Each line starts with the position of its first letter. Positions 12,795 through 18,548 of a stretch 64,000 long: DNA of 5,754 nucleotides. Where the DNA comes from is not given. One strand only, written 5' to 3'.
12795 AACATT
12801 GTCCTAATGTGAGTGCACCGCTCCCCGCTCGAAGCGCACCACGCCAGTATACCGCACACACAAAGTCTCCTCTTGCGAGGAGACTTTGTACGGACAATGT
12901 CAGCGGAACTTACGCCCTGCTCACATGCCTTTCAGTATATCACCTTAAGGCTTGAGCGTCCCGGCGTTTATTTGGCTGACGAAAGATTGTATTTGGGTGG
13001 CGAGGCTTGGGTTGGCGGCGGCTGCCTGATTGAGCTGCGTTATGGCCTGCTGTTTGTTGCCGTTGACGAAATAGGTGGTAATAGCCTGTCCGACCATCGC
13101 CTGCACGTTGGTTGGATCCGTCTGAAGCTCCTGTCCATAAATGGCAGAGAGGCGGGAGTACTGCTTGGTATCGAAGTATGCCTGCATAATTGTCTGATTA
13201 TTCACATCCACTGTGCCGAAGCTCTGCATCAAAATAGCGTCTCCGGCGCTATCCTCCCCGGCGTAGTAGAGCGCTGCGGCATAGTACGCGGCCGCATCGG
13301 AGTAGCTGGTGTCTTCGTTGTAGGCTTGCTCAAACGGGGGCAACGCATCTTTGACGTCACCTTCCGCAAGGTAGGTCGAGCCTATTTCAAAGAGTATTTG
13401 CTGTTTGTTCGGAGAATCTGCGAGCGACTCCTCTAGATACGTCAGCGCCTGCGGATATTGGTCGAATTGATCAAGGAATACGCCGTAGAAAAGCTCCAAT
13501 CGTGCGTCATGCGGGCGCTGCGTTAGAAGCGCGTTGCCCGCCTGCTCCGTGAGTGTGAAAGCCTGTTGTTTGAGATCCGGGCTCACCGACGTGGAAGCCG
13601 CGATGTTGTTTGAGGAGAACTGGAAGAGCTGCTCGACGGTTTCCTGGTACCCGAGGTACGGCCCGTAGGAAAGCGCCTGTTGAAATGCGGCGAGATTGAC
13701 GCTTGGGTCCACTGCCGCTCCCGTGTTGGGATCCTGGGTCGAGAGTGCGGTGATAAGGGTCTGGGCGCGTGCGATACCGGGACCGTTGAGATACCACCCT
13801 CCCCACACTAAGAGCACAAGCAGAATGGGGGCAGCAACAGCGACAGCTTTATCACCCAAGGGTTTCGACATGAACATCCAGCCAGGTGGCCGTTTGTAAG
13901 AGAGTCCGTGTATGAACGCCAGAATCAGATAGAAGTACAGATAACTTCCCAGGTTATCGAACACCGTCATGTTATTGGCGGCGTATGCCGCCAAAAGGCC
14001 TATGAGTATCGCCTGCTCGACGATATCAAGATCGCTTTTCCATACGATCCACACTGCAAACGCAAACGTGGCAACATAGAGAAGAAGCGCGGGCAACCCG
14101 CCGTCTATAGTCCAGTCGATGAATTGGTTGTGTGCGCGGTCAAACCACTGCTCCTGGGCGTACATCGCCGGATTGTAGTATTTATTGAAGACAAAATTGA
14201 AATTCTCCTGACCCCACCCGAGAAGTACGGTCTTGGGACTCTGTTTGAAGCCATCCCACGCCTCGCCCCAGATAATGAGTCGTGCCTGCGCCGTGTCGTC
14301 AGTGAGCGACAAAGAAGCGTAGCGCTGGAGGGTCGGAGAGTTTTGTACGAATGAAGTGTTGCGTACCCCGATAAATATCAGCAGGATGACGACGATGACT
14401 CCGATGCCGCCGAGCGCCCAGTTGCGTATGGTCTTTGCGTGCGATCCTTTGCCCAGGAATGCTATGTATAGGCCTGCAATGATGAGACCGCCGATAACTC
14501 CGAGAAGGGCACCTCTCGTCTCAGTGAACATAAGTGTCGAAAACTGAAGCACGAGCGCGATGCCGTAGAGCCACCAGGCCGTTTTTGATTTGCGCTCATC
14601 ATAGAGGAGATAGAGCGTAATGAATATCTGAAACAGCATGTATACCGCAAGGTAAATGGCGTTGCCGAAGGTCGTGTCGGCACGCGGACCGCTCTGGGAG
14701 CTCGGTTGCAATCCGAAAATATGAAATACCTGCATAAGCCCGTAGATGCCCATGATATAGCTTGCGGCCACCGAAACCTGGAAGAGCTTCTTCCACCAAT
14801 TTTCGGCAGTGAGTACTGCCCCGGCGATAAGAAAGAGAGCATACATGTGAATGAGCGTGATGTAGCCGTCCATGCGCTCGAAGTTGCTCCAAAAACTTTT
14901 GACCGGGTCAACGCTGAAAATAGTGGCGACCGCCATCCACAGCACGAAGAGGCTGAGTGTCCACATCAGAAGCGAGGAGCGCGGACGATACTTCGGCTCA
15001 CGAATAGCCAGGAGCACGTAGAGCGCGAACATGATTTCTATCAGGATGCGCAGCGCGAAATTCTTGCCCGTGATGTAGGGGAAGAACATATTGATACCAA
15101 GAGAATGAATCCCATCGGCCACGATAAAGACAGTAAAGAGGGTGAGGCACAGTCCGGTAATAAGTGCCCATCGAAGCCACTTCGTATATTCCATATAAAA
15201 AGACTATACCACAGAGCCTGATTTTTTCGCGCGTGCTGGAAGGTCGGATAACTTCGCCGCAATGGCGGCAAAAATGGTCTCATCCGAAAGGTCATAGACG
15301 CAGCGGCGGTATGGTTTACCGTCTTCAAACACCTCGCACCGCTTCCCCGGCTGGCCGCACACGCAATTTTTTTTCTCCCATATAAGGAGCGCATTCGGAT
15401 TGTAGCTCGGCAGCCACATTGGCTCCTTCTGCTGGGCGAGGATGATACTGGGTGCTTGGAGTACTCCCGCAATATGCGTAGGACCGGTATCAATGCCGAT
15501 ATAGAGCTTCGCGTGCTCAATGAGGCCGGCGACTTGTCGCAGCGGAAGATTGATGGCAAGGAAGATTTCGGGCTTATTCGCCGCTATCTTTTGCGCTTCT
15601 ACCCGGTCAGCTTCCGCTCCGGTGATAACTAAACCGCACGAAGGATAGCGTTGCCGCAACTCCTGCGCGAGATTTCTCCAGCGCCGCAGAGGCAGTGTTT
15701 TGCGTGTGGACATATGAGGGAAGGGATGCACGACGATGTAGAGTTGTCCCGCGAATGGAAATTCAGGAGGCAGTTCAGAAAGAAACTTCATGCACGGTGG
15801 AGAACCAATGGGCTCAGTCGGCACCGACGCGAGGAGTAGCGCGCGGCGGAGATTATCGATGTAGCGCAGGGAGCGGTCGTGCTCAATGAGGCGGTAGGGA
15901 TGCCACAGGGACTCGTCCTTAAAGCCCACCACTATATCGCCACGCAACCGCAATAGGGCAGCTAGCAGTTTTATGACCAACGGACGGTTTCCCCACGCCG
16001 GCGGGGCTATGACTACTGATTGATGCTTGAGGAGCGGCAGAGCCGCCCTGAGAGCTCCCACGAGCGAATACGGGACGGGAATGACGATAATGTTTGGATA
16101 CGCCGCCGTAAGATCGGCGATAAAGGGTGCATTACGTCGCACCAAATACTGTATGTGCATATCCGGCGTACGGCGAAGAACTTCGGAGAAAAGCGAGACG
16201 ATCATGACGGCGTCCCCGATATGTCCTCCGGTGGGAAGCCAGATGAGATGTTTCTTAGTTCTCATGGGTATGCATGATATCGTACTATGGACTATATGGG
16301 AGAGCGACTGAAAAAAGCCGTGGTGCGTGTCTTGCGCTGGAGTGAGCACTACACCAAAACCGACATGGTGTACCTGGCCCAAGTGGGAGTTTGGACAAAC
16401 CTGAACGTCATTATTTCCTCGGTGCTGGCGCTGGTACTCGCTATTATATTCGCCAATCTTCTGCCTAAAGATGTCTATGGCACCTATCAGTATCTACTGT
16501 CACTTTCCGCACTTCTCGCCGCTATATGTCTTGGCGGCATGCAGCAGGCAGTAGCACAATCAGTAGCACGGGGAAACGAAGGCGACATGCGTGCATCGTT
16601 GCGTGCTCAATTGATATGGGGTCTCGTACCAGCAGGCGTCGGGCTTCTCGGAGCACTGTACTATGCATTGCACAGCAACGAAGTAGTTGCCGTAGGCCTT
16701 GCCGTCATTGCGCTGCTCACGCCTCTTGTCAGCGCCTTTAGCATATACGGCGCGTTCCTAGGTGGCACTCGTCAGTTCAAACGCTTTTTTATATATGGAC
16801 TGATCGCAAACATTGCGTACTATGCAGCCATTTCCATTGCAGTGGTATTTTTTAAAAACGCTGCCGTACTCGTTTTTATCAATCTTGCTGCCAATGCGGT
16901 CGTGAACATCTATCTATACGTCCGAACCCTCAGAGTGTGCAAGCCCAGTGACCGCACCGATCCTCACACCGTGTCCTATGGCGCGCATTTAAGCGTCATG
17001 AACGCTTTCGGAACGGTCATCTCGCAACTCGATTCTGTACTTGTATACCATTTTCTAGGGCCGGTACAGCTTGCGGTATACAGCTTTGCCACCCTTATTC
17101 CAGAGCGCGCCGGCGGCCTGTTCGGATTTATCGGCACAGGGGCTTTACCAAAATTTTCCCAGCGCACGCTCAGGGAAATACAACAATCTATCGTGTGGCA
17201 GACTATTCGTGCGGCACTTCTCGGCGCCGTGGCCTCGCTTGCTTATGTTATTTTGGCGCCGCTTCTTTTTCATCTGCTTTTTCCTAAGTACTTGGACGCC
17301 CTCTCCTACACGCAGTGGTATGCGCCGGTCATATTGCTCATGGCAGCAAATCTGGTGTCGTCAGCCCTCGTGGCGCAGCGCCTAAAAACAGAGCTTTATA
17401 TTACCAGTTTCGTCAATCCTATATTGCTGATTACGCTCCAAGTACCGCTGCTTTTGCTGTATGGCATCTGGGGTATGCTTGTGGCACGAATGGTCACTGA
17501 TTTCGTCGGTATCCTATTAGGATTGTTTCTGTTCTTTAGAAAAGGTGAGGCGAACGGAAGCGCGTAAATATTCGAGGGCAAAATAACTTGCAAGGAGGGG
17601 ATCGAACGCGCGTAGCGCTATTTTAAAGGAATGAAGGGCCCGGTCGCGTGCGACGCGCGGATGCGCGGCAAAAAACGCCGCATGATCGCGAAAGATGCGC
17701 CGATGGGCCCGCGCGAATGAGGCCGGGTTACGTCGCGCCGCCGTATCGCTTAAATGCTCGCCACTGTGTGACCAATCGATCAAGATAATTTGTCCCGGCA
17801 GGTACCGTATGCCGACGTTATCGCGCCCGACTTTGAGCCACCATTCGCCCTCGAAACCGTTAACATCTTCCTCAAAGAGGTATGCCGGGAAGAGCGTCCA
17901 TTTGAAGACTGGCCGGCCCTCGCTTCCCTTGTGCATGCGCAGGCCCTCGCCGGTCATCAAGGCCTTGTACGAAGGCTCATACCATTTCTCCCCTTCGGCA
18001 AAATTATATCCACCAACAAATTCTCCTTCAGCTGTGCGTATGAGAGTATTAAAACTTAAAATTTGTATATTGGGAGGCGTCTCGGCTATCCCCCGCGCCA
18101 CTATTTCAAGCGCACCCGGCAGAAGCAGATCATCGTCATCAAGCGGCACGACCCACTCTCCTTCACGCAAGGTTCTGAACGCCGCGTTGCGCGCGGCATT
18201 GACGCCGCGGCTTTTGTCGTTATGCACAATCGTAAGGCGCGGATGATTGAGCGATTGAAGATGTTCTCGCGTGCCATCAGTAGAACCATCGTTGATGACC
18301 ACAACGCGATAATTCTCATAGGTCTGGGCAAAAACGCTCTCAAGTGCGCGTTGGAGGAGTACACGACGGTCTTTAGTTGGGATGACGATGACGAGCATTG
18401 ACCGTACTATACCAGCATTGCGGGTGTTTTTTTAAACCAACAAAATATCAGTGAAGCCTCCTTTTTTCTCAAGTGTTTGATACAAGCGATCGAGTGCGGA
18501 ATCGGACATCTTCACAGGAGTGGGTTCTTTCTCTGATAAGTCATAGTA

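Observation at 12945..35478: ~23-kb surface-glycan cluster rich in GDP-sugar modification and methylation enzymes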

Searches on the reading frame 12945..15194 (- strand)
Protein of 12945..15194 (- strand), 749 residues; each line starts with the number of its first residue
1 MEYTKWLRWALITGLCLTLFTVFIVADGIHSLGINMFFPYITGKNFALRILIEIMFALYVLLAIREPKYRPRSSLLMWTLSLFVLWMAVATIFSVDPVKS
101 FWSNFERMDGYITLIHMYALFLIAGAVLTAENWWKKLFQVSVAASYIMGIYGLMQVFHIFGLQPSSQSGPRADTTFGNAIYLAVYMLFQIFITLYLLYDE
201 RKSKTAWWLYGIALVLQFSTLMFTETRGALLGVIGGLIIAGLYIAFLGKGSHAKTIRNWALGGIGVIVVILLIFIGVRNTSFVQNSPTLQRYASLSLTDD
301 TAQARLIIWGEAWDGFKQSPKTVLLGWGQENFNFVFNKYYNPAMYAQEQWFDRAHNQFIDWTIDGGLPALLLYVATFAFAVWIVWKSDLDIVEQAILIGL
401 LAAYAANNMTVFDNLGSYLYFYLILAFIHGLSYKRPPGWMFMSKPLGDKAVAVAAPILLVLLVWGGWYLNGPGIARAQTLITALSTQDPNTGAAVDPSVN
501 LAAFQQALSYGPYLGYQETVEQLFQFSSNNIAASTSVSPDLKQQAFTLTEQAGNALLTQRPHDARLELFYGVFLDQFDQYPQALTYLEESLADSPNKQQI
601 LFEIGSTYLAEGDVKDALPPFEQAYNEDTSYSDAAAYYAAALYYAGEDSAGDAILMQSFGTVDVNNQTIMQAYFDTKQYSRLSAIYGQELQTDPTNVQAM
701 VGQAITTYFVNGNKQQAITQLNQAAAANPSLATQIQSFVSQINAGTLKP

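Call 4: search_protein_families(library=pfam, proteins=[window:12945-15194:-], max_evalue=0.01)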
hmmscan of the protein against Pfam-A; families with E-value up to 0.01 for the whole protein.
window:12945-15194:- (749 aa): 8 families
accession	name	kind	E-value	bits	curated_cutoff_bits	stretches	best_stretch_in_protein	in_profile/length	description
PF04932.20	Wzy_C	-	6.9e-20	71.8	31.7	1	212-374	1-149/149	O-Antigen ligase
PF14559.12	TPR_19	-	9.8e-08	32.7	25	0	609-653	2-46/68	Tetratricopeptide repeat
PF13428.12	TPR_14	-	3.7e-07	30.6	23.5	0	602-640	5-43/44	Tetratricopeptide repeat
PF13432.12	TPR_16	-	0.00011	23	32.7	1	579-625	12-58/65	Tetratricopeptide repeat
PF07719.23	TPR_2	-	0.00014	22.2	27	0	707-730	10-33/34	Tetratricopeptide repeat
PF13424.12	TPR_12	-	0.00022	21.8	30.1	0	571-625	10-72/77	Tetratricopeptide repeat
PF12895.13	ANAPC3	-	0.0039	17.9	27.2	0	579-644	4-67/82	Anaphase-promoting complex, cyclosome, subunit 3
PF23914.1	TPR_CcmH_CycH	-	0.005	17.1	42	0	588-658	40-113/158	Cytochrome c-type biogenesis protein H TPR domain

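Call 7: search_protein_families(library=ncbifam, proteins=[window:12945-15194:-], max_evalue=0.001)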
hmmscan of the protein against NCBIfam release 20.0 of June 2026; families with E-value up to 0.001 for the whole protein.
window:12945-15194:- (749 aa): 6 families
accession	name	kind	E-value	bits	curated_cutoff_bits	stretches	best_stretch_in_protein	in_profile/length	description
TIGR00947.1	2A73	equivalog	2.3e-12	46.7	366.4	1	47-347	40-333/425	IctB family putative bicarbonate transporter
TIGR02917.1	PEP_TPR_lipo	equivalog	1.6e-05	23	312.2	0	580-649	819-888/899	XrtA/PEP-CTERM system TPR-repeat protein PrsT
NF040959.1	MamA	equivalog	2.1e-05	24.1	200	1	554-624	129-199/204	magnetosome protein MamA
NF008520.0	PRK11447.1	equivalog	0.00015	19.7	858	1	550-729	589-765/1157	cellulose synthase complex outer membrane protein BcsC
TIGR02521.1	type_IV_pilW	equivalog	0.0004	20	154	0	557-661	92-198/234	type IV pilus biogenesis/stability protein PilW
NF002725.1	PRK02603.1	equivalog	0.00087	19.3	143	0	579-649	50-123/173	photosystem I assembly protein Ycf3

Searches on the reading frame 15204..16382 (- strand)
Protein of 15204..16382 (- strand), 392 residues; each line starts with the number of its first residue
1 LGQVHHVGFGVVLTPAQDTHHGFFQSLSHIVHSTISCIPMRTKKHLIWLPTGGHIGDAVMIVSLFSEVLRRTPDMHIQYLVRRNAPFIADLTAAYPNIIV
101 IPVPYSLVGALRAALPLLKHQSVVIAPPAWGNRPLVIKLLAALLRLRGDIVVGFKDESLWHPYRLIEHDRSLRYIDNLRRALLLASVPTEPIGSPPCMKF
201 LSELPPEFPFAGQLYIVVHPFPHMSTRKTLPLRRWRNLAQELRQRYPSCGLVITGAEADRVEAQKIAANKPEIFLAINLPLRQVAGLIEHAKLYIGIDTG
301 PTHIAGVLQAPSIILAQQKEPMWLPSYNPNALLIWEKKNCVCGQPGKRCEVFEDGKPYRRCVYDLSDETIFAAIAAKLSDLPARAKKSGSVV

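Call 4: search_protein_families(library=pfam, proteins=[window:15204-16382:-], max_evalue=0.01)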
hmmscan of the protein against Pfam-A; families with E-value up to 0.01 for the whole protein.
window:15204-16382:- (392 aa): 1 family
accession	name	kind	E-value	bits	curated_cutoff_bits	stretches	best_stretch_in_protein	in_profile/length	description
PF01075.23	Glyco_transf_9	-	2.9e-15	56.7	22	1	213-340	105-233/247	Glycosyltransferase family 9 (heptosyltransferase)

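Call 7: search_protein_families(library=ncbifam, proteins=[window:15204-16382:-], max_evalue=0.001)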
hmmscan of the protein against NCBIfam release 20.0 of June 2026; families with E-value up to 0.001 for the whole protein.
window:15204-16382:- (392 aa): 5 families
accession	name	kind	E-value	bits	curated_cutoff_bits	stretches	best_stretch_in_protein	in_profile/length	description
TIGR02193.1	heptsyl_trn_I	equivalog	3.6e-15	56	185.3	1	227-330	193-295/320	lipopolysaccharide heptosyltransferase I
NF007742.0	PRK10422.1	equivalog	2.6e-09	36.4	467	1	262-335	231-307/352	lipopolysaccharide core heptosyltransferase RfaQ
TIGR02201.1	heptsyl_trn_III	equivalog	1.1e-08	34.6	170.2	1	269-329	239-300/344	putative lipopolysaccharide heptosyltransferase III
NF008204.0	PRK10964.1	equivalog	1.2e-08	34.4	437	1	223-337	185-300/322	lipopolysaccharide heptosyltransferase RfaC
TIGR02195.1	heptsyl_trn_II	equivalog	9.1e-08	31.6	134.6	1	220-374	181-334/339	lipopolysaccharide heptosyltransferase II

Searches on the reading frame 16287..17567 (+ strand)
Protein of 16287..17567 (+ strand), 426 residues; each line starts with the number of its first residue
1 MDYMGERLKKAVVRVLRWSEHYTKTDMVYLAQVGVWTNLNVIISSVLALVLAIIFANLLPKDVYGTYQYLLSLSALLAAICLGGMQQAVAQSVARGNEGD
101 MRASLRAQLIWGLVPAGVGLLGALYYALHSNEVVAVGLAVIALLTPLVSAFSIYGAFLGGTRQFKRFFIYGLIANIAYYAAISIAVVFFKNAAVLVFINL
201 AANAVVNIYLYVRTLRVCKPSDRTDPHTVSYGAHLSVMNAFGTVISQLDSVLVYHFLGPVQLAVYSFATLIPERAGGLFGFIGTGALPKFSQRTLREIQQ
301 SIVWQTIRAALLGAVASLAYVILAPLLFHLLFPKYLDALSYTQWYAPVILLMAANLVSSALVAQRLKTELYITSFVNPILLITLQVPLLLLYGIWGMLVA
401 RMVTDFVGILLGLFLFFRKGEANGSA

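Call 4: search_protein_families(library=pfam, proteins=[window:16287-17567:+], max_evalue=0.01)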
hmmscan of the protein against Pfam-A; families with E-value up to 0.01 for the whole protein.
window:16287-17567:+ (426 aa): 2 families
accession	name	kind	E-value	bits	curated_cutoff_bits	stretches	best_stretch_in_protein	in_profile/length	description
PF01943.22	Polysacc_synt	-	1.8e-13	51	28.2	1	36-292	7-272/274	Polysaccharide biosynthesis protein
PF13440.11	Polysacc_synt_3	-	2.1e-08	34.2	23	1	54-269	1-218/293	Polysaccharide biosynthesis protein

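Call 7: search_protein_families(library=ncbifam, proteins=[window:16287-17567:+], max_evalue=0.001)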
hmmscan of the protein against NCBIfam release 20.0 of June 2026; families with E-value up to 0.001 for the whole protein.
window:16287-17567:+ (426 aa): 0 families

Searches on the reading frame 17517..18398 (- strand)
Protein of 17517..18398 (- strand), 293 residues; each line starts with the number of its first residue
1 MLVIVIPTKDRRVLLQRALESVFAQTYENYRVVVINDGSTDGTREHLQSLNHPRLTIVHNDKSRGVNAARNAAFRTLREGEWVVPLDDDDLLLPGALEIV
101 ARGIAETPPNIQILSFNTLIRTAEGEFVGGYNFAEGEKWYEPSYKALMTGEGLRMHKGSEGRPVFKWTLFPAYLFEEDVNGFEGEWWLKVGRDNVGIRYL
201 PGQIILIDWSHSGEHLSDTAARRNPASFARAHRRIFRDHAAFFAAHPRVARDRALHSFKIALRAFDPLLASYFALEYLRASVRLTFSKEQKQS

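Call 4: search_protein_families(library=pfam, proteins=[window:17517-18398:-], max_evalue=0.01)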
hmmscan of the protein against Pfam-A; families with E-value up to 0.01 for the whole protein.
window:17517-18398:- (293 aa): 4 families
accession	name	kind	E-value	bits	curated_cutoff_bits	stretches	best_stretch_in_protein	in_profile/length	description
PF00535.33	Glycos_transf_2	-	1.9e-26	93.4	23.3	1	4-112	2-111/168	Glycosyl transferase family 2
PF13641.12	Glyco_tranf_2_3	-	3.3e-10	40.8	27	1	4-102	5-109/230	Glycosyltransferase like family 2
PF13704.12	Glyco_tranf_2_4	-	4.5e-08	33.9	27.5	1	30-92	20-84/98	Glycosyl transferase family 2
PF10111.15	Glyco_tranf_2_2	-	8.9e-06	25.8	27.3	1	8-105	8-112/276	Glycosyltransferase like family 2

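Call 7: search_protein_families(library=ncbifam, proteins=[window:17517-18398:-], max_evalue=0.001)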
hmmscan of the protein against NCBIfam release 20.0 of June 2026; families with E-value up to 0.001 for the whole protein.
window:17517-18398:- (293 aa): 18 families
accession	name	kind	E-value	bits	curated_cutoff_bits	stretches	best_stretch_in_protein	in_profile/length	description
NF041875.1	EPS_EpsD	equivalog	4.2e-17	62.5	370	1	3-97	2-97/325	exopolysaccharide biosynthesis glycosyltransferase EpsD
NF050050.1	ProtGlycPglI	equivalog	1.2e-16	61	500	1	2-108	4-112/306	GalNAc(5)-diNAcBac-PP-undecaprenol beta-1,3-glucosyltransferase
NF007453.0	PRK10018.1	equivalog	2.2e-14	53.8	382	1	2-99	8-106/280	colanic acid biosynthesis glycosyltransferase WcaA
TIGR04017.1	WcaA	equivalog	2.2e-13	50.5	495.75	1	2-100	7-106/279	colanic acid biosynthesis glycosyltransferase WcaA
TIGR03965.1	mycofact_glyco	equivalog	6.8e-13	48.3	280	1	4-100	78-175/467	mycofactocin biosynthesis glycosyltransferase MftF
NF047683.1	TeichurnBiosyTuaG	equivalog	7.3e-13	48.7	400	1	3-98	9-105/252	teichuronic acid biosynthesis protein TuaG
TIGR03937.1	PgaC_IcaA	equivalog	1e-12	47.8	422.3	1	3-121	48-166/407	poly-beta-1,6-N-acetyl-D-glucosamine synthase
NF007482.0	PRK10073.1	equivalog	1e-11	44.4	423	1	2-96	8-102/334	glycosyltransferase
NF041394.1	GtaseAglG_Halo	equivalog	1.7e-08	34.1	440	1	3-90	6-93/304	glucosyl-dolichyl phosphate glucuronosyltransferase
NF038299.1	EPS_HpsN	equivalog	2.1e-08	33.5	425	1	2-107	3-109/317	hormogonium polysaccharide biosynthesis glycosyltransferase HpsN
TIGR04440.1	glyco_TIGR04440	domain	3e-07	30.4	70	1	2-99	2-101/215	TIGR00180 family glycosyltransferase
NF053739.1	GlytfEpsEBac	equivalog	3.4e-07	29.5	450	1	15-98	16-101/265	glycosyltransferase EpsE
NF045692.1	OglycostaseCruG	equivalog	3.8e-05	22.8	600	1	3-96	44-144/386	2'-O-glycosyltransferase CruG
TIGR03469.1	HpnB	hypoth_equivalog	6.8e-05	22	379.25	1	2-52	46-97/386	hopene-associated glycosyltransferase HpnB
TIGR04283.1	glyco_like_mftF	equivalog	0.00013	21.6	182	1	3-72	2-68/221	TIGR04283 family arsenosugar biosynthesis glycosyltransferase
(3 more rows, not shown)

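Call 41: find_encoding_contigs(protein=window:17517-18398:-, flank=10000, max_places=6)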
Protein window:17517-18398:- (293 aa): 1 contig read that carries it; 1 place shown.
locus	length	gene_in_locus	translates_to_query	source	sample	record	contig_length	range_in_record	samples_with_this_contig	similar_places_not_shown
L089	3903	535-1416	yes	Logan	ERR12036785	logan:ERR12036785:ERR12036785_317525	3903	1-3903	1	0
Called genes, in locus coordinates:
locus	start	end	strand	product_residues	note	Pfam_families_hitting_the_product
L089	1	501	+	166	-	?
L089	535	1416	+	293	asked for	PF00535:Glycos_transf_2, PF10111:Glyco_tranf_2_2 (weak), PF13641:Glyco_tranf_2_3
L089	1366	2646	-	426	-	PF01943:Polysacc_synt, PF13440:Polysacc_synt_3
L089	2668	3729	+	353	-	PF01075:Glyco_transf_9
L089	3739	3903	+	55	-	?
